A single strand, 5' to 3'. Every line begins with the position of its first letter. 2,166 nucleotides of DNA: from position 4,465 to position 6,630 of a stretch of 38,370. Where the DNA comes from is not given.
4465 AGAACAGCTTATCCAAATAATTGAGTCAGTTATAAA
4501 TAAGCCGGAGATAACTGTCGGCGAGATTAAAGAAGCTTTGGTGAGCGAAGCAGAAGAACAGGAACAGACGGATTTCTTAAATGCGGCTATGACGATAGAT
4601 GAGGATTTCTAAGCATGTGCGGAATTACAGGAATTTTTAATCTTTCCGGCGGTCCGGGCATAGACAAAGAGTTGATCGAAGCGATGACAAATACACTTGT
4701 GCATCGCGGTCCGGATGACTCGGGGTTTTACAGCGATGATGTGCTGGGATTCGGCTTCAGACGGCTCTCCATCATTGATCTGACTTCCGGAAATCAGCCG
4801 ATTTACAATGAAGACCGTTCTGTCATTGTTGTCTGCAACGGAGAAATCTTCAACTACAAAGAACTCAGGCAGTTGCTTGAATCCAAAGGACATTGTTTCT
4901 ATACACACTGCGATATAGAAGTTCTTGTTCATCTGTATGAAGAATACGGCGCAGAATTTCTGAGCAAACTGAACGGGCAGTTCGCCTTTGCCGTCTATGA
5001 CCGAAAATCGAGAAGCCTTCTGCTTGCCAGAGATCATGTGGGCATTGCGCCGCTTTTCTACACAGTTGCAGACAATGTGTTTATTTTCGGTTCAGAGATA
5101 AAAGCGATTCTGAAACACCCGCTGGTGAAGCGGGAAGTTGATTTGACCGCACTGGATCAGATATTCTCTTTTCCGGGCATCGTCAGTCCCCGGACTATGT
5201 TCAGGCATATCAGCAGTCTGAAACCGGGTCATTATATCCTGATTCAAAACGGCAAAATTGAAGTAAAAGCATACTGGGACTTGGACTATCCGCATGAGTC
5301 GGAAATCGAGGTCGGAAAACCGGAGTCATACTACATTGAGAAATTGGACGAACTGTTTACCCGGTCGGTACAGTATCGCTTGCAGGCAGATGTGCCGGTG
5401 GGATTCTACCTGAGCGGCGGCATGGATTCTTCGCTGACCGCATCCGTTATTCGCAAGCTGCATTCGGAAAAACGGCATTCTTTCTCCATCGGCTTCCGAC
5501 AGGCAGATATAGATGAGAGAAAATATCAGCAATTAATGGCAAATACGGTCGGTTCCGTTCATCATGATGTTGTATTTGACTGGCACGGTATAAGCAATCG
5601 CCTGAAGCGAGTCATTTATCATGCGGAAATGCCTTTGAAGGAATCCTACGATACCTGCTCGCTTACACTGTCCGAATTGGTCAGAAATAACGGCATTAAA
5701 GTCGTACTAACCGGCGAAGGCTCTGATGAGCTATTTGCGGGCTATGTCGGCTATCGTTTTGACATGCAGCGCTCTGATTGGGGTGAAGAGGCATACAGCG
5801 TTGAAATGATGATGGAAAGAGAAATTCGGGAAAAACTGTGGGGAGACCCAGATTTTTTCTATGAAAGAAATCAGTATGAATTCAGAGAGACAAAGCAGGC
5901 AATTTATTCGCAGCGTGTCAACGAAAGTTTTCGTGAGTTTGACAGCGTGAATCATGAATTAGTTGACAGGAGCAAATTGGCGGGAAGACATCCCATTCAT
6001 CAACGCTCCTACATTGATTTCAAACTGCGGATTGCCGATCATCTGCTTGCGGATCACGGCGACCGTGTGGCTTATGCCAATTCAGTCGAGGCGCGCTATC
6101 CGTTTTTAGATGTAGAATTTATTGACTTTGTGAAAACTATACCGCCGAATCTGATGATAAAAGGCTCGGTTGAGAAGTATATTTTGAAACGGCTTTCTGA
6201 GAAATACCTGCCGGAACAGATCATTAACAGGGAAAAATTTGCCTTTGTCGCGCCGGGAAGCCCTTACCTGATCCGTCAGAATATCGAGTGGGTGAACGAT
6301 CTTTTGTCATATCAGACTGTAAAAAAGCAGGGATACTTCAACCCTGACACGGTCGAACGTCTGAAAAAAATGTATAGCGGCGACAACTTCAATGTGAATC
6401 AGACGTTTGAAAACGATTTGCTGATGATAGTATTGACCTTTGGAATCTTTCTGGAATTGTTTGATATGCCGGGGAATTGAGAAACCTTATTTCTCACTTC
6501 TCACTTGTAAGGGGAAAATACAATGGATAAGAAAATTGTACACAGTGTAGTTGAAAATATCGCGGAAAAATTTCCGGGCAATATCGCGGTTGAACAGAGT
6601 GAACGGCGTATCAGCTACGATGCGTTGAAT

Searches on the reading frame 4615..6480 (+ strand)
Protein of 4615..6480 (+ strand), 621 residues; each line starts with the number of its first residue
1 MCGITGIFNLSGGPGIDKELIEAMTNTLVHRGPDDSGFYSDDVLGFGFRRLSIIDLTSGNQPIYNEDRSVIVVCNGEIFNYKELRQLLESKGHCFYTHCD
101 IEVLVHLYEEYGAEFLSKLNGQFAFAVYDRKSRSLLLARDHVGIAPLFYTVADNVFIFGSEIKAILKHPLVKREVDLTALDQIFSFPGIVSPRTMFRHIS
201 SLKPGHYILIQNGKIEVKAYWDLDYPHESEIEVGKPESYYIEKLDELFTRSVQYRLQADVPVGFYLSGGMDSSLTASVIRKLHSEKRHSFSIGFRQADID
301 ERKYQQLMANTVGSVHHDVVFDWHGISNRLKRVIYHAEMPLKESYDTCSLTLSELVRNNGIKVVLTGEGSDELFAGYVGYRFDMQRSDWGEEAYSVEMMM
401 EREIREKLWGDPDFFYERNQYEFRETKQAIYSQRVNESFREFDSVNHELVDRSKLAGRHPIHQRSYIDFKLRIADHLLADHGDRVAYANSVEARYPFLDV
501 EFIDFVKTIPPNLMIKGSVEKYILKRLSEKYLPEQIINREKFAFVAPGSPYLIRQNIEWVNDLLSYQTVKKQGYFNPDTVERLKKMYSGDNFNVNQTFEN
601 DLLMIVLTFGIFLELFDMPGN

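Call 12: search_protein_families(library=pfam, proteins=[window:4615-6480:+], max_evalue=0.00001)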
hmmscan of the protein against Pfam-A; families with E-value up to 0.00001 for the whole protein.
window:4615-6480:+ (621 aa): 4 families
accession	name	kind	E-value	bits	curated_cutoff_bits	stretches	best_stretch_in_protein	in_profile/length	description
PF00733.27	Asn_synthase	-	1.2e-77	262.4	21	1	243-589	1-333/354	Asparagine synthase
PF13537.11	GATase_7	-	1.9e-44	151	25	1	49-166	2-122/123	Glutamine amidotransferase domain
PF13522.11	GATase_6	-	4.2e-37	127.5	27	1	33-161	1-130/130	Glutamine amidotransferase domain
PF12481.13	DUF3700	-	7e-06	26.1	27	0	115-166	125-176/228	Aluminium induced protein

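Call 62: find_encoding_contigs(protein=window:4615-6480:+, flank=2000, max_places=4)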
Protein window:4615-6480:+ (621 aa): 2 contigs read that carry it; 2 places shown.
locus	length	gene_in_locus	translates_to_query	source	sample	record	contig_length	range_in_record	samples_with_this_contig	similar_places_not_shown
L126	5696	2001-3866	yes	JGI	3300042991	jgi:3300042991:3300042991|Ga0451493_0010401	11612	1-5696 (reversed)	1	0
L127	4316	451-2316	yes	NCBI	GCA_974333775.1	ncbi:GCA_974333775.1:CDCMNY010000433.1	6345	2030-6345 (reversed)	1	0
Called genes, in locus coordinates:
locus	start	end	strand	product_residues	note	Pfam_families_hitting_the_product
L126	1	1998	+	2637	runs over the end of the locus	?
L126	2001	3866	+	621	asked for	PF13522:GATase_6, PF13537:GATase_7, PF12481:DUF3700 (weak), PF00733:Asn_synthase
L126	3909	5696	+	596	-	?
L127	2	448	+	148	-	?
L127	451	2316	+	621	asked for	PF13522:GATase_6, PF13537:GATase_7, PF12481:DUF3700 (weak), PF00733:Asn_synthase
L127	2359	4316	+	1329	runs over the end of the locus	?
